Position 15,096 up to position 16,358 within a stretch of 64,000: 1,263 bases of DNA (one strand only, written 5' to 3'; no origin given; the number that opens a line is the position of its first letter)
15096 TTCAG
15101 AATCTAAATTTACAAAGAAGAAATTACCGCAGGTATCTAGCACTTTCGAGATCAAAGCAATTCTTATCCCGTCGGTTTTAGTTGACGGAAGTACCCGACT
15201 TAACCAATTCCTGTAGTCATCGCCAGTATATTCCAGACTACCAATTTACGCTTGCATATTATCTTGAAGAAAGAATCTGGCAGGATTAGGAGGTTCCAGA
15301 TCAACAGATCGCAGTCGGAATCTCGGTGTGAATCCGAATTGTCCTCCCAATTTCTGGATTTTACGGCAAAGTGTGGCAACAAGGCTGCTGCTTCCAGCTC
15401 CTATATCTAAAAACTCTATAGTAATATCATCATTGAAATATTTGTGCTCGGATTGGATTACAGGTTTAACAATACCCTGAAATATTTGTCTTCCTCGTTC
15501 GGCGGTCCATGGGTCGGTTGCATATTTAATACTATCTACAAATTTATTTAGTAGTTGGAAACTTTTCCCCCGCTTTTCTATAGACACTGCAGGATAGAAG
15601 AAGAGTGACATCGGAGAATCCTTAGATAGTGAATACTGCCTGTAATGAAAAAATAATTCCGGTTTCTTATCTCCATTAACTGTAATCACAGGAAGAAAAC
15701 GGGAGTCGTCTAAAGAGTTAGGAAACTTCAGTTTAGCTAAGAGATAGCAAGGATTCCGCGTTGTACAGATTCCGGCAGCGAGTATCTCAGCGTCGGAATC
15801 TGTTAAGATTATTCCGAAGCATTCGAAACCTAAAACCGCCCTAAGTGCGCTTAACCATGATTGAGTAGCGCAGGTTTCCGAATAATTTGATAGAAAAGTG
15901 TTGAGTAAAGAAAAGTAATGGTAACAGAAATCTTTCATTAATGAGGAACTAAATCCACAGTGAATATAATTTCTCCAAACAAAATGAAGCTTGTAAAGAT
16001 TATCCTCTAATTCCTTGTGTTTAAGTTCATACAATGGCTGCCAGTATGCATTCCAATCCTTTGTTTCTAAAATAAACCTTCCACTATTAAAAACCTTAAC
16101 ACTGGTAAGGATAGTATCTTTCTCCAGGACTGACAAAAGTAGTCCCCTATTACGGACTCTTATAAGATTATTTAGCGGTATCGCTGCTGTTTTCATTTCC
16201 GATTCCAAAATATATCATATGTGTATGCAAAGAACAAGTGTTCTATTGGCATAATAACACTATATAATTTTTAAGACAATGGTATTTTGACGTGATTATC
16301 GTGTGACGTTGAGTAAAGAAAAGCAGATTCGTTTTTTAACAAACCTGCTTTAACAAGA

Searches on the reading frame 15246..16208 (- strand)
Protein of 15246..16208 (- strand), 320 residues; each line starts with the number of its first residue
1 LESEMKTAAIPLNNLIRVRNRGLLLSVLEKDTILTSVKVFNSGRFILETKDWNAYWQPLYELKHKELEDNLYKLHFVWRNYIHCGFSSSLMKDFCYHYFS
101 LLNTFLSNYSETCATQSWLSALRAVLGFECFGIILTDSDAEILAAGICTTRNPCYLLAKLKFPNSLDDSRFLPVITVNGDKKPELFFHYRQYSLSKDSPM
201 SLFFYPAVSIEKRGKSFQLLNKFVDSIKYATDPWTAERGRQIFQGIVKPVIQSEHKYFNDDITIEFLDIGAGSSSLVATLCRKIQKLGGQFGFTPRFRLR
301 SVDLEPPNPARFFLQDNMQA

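Call 7: search_protein_families(library=pfam, proteins=[window:15246-16208:-])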
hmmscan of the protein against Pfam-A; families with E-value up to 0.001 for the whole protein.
window:15246-16208:- (320 aa): 0 families

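Call 10: search_protein_families(library=padloc, proteins=[window:15246-16208:-], max_evalue=0.01)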
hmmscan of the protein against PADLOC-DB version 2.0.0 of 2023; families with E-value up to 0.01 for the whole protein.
window:15246-16208:- (320 aa): 0 families

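Call 24: find_homologous_proteins(query=window:15246-16196:-)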
Query window:15246-16196:- (316 aa): 82 proteins with E <= 0.001 among 1241 candidates.
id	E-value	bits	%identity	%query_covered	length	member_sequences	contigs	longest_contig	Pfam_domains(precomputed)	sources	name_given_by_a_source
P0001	7.1e-215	730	100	100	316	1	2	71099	-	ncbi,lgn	-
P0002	4.2e-119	415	56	98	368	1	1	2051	-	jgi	-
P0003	1.2e-117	410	56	100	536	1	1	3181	-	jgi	-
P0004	4.9e-115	402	58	97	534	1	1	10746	-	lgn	-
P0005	3.4e-114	399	55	100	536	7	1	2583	-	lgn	-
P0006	9.3e-114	398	55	100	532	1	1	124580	-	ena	-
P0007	3.2e-113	396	55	100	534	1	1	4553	-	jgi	jgi:hypothetical protein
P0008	1.5e-112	394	55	100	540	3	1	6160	-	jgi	-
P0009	2.3e-112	393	56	96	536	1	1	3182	-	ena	-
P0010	1.4e-111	390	53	100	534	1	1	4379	-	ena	-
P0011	1.7e-111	390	56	100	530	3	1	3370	-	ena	-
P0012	2.4e-111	390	55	98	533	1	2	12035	-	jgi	-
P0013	4.0e-110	386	53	99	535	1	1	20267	-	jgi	jgi:hypothetical protein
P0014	1.0e-109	384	55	98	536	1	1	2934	-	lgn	-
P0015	1.0e-109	384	55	96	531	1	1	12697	-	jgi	jgi:hypothetical protein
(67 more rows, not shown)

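Call 25: find_encoding_contigs(protein=P0001, flank=10000, max_places=4)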
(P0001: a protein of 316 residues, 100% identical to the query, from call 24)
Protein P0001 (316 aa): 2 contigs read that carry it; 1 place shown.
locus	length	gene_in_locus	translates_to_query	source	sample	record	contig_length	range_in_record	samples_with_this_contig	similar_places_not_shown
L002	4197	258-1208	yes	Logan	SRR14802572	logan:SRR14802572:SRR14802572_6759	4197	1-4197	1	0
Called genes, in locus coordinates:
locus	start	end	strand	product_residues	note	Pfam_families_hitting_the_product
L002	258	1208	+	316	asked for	-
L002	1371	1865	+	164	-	-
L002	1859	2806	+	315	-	PF04055:Radical_SAM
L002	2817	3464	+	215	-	PF02195:ParB_N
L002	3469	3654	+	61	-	-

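Call 29: find_related_loci(query=A1, collection=genome_contigs, flank=6000)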
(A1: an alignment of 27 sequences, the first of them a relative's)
Query A1 (316 aa) in genome_contigs; peptide patterns used: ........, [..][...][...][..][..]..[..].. (x = any residue, [..] = any of these).
117 stretches matched a pattern; 29 encode a relative of the query (tblastn E <= 1e-3); 29 distinct loci.
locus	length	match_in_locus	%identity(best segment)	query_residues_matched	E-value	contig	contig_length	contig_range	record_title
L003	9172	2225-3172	54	1-316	3e-113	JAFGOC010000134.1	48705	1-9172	MAG: Dehalococcoidales bacterium isolate Zod_Metabat.597 k87_12151617, whole genome shotgun sequence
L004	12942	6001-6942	48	3-316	7e-106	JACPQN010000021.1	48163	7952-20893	MAG: Chloroflexi bacterium isolate NC_groundwater_654_Ag_B-0.1um_66_63 B_1_S1_Biohub_coassembly_k141_829011, whole genom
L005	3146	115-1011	52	10-315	5e-106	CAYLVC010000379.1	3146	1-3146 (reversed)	MAG TPA_asm: uncultured Dehalococcoidales bacterium isolate SRP192927_co7_416 genome assembly, contig: NODE_83485_length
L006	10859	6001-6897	53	13-315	4e-102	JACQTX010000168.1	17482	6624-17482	MAG: Chloroflexi bacterium isolate NC_groundwater_1422_Ag_S-0.65um_57_27 S_p65_S5_coassembly_k141_3362949, whole genome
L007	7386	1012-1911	51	10-316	5e-101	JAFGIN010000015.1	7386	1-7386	MAG: Chitinispirillaceae bacterium isolate Zod_Metabat.210 k87_948305, whole genome shotgun sequence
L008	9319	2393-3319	47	1-309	5e-99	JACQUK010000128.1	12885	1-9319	MAG: Chloroflexi bacterium isolate NC_groundwater_1435_Ag_S-0.65um_64_30 S_p65_S5_coassembly_k141_4195917, whole genome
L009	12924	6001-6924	44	9-316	8e-90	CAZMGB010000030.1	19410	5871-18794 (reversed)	MAG TPA_asm: uncultured Dehalococcoidia bacterium isolate SRP323688_co1_256 genome assembly, contig: NODE_4665_length_19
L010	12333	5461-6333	46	25-315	6e-89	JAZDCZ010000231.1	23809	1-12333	MAG: Gemmatimonadota bacterium isolate LQ108M_Bin_24 LQ108M_Bin_24_scaffold_231, whole genome shotgun sequence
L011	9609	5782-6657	43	25-316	2e-85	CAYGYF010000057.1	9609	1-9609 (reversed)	MAG TPA_asm: uncultured Dehalococcoidia bacterium isolate ERP119294_co3_281 genome assembly, contig: NODE_6105_length_96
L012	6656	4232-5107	43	25-316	5e-84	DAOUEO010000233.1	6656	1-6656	MAG TPA_asm: Dehalococcoidia bacterium isolate N6_292 k139_2407374, whole genome shotgun sequence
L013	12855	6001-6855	42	25-309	1e-73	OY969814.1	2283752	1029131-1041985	MAG: uncultured Chloroflexia bacterium isolate MFD01299.bin.1.79 genome assembly, chromosome: 1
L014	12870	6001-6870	40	20-309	5e-72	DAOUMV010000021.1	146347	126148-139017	MAG TPA_asm: Dehalococcoidia bacterium isolate W92_284 k127_1030207, whole genome shotgun sequence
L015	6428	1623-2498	39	25-316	9e-72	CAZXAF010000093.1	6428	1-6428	MAG TPA_asm: uncultured Dehalococcoidia bacterium isolate SRP214966_co4_321 genome assembly, contig: NODE_16375_length_6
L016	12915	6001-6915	38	12-315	4e-68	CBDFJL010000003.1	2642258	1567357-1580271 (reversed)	MAG: Dehalococcoidia bacterium isolate aa735394-dba7-44a2-a9d0-1426c82cf8c7 genome assembly, contig: contig_3, whole gen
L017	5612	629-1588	37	1-316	1e-67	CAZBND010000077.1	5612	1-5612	MAG TPA_asm: uncultured Planctomycetota bacterium isolate binchicken_co334_194 genome assembly, contig: NODE_28995_lengt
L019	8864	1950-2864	52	1-309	8e-114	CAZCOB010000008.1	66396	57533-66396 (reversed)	MAG TPA_asm: uncultured Dehalococcoidaceae bacterium isolate binchicken_co100_344 genome assembly, contig: NODE_561_leng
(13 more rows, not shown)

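Call 47: find_related_loci(query=A1, collection=metagenome_contigs, flank=8000)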
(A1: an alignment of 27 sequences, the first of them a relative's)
Query A1 (316 aa) in metagenome_contigs; peptide patterns used: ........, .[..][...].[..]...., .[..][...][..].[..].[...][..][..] (x = any residue, [..] = any of these).
506 stretches matched a pattern; 92 encode a relative of the query (tblastn E <= 1e-3); the best 80 are kept; 80 distinct loci.
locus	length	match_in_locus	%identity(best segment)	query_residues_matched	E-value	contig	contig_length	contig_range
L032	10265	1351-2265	55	1-309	2e-118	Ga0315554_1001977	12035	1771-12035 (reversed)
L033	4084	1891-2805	55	1-309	4e-120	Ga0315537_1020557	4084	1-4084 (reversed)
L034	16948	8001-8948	52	1-316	4e-115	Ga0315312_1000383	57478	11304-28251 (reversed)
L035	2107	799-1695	54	7-309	1e-121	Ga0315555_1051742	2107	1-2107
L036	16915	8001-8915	52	1-309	1e-113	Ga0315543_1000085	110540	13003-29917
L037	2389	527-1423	53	7-309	1e-118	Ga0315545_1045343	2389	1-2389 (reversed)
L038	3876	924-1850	53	1-309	5e-114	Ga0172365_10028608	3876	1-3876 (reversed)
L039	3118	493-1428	51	1-316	1e-115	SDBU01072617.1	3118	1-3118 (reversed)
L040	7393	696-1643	53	1-316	6e-112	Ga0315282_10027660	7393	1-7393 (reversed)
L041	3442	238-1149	52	1-309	1e-113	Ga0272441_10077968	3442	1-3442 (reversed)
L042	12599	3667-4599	52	1-316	2e-110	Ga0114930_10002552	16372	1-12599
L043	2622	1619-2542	51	1-309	1e-114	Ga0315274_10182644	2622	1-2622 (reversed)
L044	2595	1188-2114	52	1-309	2e-113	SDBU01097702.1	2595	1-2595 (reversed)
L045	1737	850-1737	51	1-300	2e-113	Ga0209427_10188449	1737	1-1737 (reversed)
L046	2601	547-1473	50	1-309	1e-106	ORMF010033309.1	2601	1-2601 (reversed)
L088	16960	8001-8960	37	1-316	2e-67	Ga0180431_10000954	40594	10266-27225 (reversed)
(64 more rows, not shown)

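Call 61: search_protein_families(library=pfam, proteins=[L032:5381-6619:+, L015:5417-5833:+, L019:1093-1551:-, L088:11286-11753:+, L088:7328-7972:+, L088:13031-13432:+, L088:8001-9626:+, L003:4797-5432:+], max_evalue=0.01)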
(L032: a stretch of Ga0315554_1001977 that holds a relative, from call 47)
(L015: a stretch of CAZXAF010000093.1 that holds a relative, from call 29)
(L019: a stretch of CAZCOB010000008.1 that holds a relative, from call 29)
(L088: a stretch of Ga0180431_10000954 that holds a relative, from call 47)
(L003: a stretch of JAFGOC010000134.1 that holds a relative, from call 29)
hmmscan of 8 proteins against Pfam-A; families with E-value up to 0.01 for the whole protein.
L032:5381-6619:+ (412 aa): 3 families
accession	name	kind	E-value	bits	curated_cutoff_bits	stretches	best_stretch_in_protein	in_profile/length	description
PF01555.25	N6_N4_Mtase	-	5.7e-31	108.6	26.7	1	187-396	2-220/221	DNA methylase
PF02195.25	ParB_N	-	2.8e-10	40.6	26.3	1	8-92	3-93/95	ParB N-terminal domain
PF10548.14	P22_AR_C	-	0.0086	16.6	22.4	0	197-221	44-68/73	P22AR C-terminal domain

L015:5417-5833:+ (138 aa): 0 families

L019:1093-1551:- (152 aa): 1 family
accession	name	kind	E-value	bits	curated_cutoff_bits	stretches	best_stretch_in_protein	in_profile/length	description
PF07883.17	Cupin_2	-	0.006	16.7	27.2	1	86-117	25-56/70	Cupin domain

L088:11286-11753:+ (155 aa): 1 family
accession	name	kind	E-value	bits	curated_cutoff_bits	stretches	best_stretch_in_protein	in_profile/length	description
PF04463.17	2-thiour_desulf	-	8.2e-20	71.7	34.7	1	25-138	1-108/141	2-thiouracil desulfurase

L088:7328-7972:+ (214 aa): 14 families
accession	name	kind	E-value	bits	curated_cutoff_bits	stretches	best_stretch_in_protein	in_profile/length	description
PF00717.28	Peptidase_S24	-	1.7e-34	118.4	23.3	1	91-207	1-116/116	Peptidase S24-like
PF01726.22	LexA_DNA_bind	-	7.2e-11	42.2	23.7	1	17-77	1-62/65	LexA DNA binding domain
PF08279.18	HTH_11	-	1.9e-05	24.9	25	1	29-77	3-52/55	HTH domain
PF25212.1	HVO_A0114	-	3.7e-05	23.9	27.6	1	38-80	33-75/84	HVO_A0114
PF09339.16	HTH_IclR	-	4.7e-05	23.5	22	1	30-74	7-51/52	IclR helix-turn-helix domain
PF13730.12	HTH_36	-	8.3e-05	22.7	25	1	42-71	26-55/55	Helix-turn-helix domain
PF12728.13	HTH_17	-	0.00019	22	27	1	43-79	3-37/51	Helix-turn-helix domain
PF01325.25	Fe_dep_repress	-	0.0013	19.4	26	1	20-75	2-56/60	Iron dependent repressor, N-terminal DNA binding domain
PF02082.26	Rrf2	-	0.0013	19.3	30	1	20-77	1-59/132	Iron-dependent Transcriptional regulator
PF01978.25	TrmB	-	0.0016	18.7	25.6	1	40-78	21-59/68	Sugar-specific transcriptional regulator TrmB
PF22979.2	HTH_69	-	0.0023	18.2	27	1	43-73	28-58/69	Winged helix-turn-helix domain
PF13545.12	HTH_Crp_2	-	0.0029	17.9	27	1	40-82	21-65/70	Crp-like helix-turn-helix domain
PF01047.28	MarR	-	0.0041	17.4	24.6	0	40-75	16-51/59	MarR family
PF13412.12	HTH_24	-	0.0042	17.1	21.9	0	29-72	6-48/48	Winged helix-turn-helix DNA-binding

L088:13031-13432:+ (133 aa): 0 families

L088:8001-9626:+ (541 aa): 0 families

L003:4797-5432:+ (212 aa): 1 family
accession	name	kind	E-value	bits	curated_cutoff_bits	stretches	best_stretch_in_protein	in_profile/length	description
PF02195.25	ParB_N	-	3.1e-07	30.8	26.3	1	3-86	3-85/95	ParB N-terminal domain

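Call 62: search_protein_families(library=ncbifam, proteins=[L003:2225-3832:+, L088:8001-9626:+, L032:5381-6619:+], max_evalue=0.01)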
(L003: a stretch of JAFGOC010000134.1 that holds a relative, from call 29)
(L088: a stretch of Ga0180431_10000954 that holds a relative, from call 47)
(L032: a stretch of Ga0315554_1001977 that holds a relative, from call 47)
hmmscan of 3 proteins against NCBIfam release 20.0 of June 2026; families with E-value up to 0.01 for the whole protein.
L003:2225-3832:+ (536 aa): 0 families

L088:8001-9626:+ (541 aa): 0 families

L032:5381-6619:+ (412 aa): 8 families
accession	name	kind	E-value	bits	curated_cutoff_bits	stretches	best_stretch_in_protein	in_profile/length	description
TIGR00180.1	parB_part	domain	3.2e-12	46.6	58.45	1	8-94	5-99/186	ParB/RepB/Spo0J family partition protein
TIGR04285.1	nucleoid_noc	exception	1.8e-10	40.7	315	1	7-92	1-91/255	nucleoid occlusion protein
NF008572.0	PRK11524.1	equivalog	2.7e-10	39.9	292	1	317-401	173-258/294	adenine-specific DNA-methyltransferase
NF050803.1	DnaMtaseCcrMCaul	equivalog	2.1e-08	33.5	830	1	200-402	54-250/350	adenine-specific DNA-methyltransferase CcrM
TIGR03734.1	PRTRC_parB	hypoth_equivalog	1.1e-06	27.5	278.6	1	23-94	8-89/555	PRTRC system ParB family protein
NF010253.0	PRK13699.1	subfamily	1.2e-05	25.1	244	1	337-400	143-206/226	DNA methyltransferase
NF053625.1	SerKinSerKArch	equivalog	0.00043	19.5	380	1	43-86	49-97/244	ADP-dependent L-serine kinase SerK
TIGR03454.1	partition_RepB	equivalog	0.0091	15.4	201.5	0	24-83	80-146/325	plasmid partitioning protein RepB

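Call 64: find_homologous_proteins(query=L088:7328-7972:+, max_evalue=1e-10)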
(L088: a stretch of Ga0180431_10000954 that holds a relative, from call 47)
Query L088:7328-7972:+ (214 aa): 7744 proteins with E <= 1e-10 among 8000 candidates; the best 120 are listed.
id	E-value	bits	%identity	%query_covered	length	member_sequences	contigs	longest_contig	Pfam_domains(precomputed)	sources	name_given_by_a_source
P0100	1.9e-123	428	100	93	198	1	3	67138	PF08279.19,PF25212.3,PF00717.29,PF01726.23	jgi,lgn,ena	-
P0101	5.1e-100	351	82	93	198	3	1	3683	PF08279.19,PF00717.29,PF01325.26,PF01726.23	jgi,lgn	-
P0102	5.3e-89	315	73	93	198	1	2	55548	PF08279.19,PF25212.3,PF13730.13,PF00717.29,PF09339.17,PF13545.13,PF01325.26,PF01726.23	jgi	-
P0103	4.0e-81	290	68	93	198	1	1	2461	PF25212.3,PF00717.29,PF01726.23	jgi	-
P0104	6.3e-81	289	68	93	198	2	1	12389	PF00717.29,PF01726.23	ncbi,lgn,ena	-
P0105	2.3e-80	287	68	93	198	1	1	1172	PF12840.14,PF13412.13,PF25212.3,PF00717.29,PF09339.17,PF01726.23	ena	-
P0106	3.3e-79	283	65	93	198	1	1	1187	PF25212.3,PF00717.29,PF09339.17,PF01325.26,PF01726.23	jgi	-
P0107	7.0e-79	282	68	93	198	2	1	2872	PF25212.3,PF00717.29,PF13545.13,PF01726.23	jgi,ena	-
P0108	7.7e-79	282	67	93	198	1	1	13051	PF12840.14,PF13412.13,PF25212.3,PF00717.29,PF09339.17,PF01726.23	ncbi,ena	-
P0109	1.1e-78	282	66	93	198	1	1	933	PF00717.29,PF01726.23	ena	-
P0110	3.3e-76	274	68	87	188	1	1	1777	PF00717.29,PF01726.23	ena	-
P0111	6.7e-76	273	67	93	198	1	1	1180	PF00717.29,PF01726.23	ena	-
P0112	1.4e-72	262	66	93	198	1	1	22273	PF08279.19,PF00717.29,PF01726.23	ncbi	-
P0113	3.2e-72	261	63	92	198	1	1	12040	PF00717.29,PF01726.23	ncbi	ncbi:transcriptional repressor LexA [Planctomycetota bacterium]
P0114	9.0e-70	253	59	93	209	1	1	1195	PF00717.29,PF13545.13,PF01726.23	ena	-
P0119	4.7e-67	244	58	93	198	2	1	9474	PF00717.29,PF01726.23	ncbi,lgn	-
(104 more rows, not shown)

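Call 68: find_encoding_contigs(protein=P0102, flank=7000, max_places=2)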
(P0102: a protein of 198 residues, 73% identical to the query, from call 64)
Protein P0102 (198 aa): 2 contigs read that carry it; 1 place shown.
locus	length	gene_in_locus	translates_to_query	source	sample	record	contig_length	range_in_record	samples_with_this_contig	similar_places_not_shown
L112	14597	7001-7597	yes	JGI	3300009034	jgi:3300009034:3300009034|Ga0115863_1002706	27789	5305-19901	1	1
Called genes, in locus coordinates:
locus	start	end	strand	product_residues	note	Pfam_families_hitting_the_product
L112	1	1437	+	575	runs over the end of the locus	-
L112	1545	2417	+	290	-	PF13673:Acetyltransf_10 (faint), PF00583:Acetyltransf_1, PF13508:Acetyltransf_7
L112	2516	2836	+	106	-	-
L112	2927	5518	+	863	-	PF04542:Sigma70_r2, PF07638:Sigma70_ECF (weak), PF04545:Sigma70_r4 (weak), PF08281:Sigma70_r4_2, PF07517:SecA_DEAD, PF01043:SecA_PP_bind, PF21090:P-loop_SecA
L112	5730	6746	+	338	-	PF13489:Methyltransf_23 (faint), PF13847:Methyltransf_31, PF08241:Methyltransf_11, PF08242:Methyltransf_12 (faint), PF13649:Methyltransf_25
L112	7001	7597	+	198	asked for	PF01325:Fe_dep_repress (weak), PF01726:LexA_DNA_bind, PF13730:HTH_36 (weak), PF25212:HVO_A0114 (faint), PF08279:HTH_11 (weak), PF09339:HTH_IclR (weak), PF13545:HTH_Crp_2 (weak), PF00717:Peptidase_S24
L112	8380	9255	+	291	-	PF17884:DUF5591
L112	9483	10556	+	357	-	PF02732:ERCC4, PF12826:HHH_2 (weak), PF14520:HHH_5 (weak)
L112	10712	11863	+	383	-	-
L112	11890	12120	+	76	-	-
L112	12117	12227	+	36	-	-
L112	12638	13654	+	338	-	-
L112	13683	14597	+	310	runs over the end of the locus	-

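Call 69: find_encoding_contigs(protein=P0112, flank=7000, max_places=2)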
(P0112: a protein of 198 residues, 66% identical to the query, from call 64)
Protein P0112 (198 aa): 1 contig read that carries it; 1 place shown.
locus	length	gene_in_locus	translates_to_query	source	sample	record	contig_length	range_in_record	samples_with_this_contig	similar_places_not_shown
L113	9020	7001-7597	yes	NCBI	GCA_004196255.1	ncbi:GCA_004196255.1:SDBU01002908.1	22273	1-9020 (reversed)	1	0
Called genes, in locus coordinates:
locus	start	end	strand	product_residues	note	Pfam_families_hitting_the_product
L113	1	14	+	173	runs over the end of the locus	-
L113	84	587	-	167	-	PF02367:TsaE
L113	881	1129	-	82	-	PF00364:Biotin_lipoyl, PF25973:BSH_CzcB (faint), PF25984:BSH_YknX (faint), PF25997:BSH_YhbJ, PF25919:BSH_CusB (weak)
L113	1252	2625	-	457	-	PF01134:GIDA (faint), PF03486:HI0933_like (faint), PF07992:Pyr_redox_2, PF12831:FAD_oxidored (weak), PF13738:Pyr_redox_3, PF00070:Pyr_redox, PF02737:3HCDH_N (weak), PF02852:Pyr_redox_dim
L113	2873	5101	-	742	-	PF04932:Wzy_C, PF13431:TPR_17 (faint), PF14559:TPR_19 (faint), PF21033:RMD1-3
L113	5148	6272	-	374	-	PF00953:Glycos_transf_4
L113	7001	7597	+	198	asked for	PF01726:LexA_DNA_bind, PF08279:HTH_11 (weak), PF00717:Peptidase_S24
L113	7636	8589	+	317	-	PF04055:Radical_SAM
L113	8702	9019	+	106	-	?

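Call 70: find_encoding_contigs(protein=P0119, flank=7000, max_places=2)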
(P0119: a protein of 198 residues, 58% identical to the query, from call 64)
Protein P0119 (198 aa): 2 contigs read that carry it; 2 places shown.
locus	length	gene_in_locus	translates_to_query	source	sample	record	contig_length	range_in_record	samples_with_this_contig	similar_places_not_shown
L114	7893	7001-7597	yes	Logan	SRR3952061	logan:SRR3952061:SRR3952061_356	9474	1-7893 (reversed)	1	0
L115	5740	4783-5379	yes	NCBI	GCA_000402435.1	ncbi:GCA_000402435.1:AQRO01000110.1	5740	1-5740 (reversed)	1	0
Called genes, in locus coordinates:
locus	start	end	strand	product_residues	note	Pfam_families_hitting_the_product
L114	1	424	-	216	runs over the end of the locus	PF19540:DUF6064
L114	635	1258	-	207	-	PF06161:DUF975, PF06790:UPF0259 (weak), PF06161:DUF975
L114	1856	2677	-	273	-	PF01209:Ubie_methyltran, PF02353:CMAS, PF03848:TehB, PF03141:Methyltransf_29, PF13489:Methyltransf_23, PF13847:Methyltransf_31, PF08241:Methyltransf_11, PF08242:Methyltransf_12, +6 more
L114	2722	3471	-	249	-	PF01522:Polysacc_deac_1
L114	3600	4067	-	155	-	PF13435:Cytochrome_C554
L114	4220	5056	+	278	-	PF01569:PAP2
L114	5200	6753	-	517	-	PF16257:UxaE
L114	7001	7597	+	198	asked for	PF01726:LexA_DNA_bind, PF00717:Peptidase_S24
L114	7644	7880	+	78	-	-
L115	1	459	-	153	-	?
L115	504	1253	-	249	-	PF01522:Polysacc_deac_1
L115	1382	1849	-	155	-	PF13435:Cytochrome_C554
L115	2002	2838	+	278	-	PF01569:PAP2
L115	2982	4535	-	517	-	PF16257:UxaE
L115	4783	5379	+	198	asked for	PF01726:LexA_DNA_bind, PF00717:Peptidase_S24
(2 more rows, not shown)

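Call 84: search_protein_families(library=phrogs, proteins=[L003:2225-3832:+, L003:4797-5432:+, L032:4562-4972:+], max_evalue=0.01)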
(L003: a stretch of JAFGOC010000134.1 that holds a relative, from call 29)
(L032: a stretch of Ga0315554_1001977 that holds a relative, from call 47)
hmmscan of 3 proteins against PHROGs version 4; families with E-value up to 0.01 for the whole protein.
L003:2225-3832:+ (536 aa): 0 families

L003:4797-5432:+ (212 aa): 18 families
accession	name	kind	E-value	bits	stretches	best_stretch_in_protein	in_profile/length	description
phrog_498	-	other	2.8e-16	60.2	1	1-136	33-173/633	DNA methyltransferase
phrog_620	-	DNA, RNA and nucleotide metabolism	1.4e-15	59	1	1-136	7-146/217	ParB-like partition protein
phrog_3264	-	DNA, RNA and nucleotide metabolism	7.9e-15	56.3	1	3-89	49-133/337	ParB-like partition protein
phrog_723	-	DNA, RNA and nucleotide metabolism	7.1e-14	53.1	1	3-146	13-151/223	ParB-like partition protein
phrog_4715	-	DNA, RNA and nucleotide metabolism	3.1e-12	46.7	1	3-92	147-235/630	ParB-like partition protein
phrog_26387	-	DNA, RNA and nucleotide metabolism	5e-09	36.9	1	5-123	12-132/252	ParB-like partition nuclease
phrog_3951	-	unknown function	5.7e-09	36.9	1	3-94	18-109/301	-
phrog_8071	-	DNA, RNA and nucleotide metabolism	6.3e-08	33.2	1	2-120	6-118/389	ParB-like partition protein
phrog_940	-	DNA, RNA and nucleotide metabolism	1.4e-07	32.1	1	4-136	7-135/388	nuclease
phrog_17439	-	unknown function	2.2e-07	31.6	1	6-91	18-103/240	-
phrog_7405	-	unknown function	2e-05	25.4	1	12-102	33-123/250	-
phrog_1033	-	DNA, RNA and nucleotide metabolism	2.4e-05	25.3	1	21-87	53-123/334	ParB-like partition protein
phrog_6218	-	DNA, RNA and nucleotide metabolism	3.9e-05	24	1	4-87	6-88/506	ParB-like partition protein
phrog_2159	-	DNA, RNA and nucleotide metabolism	0.00015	22.2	1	19-145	77-213/365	ParB-like partition protein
phrog_12047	-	DNA, RNA and nucleotide metabolism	0.00023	21.8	1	27-91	22-80/301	ParB-like partition nuclease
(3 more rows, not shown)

L032:4562-4972:+ (137 aa): 0 families
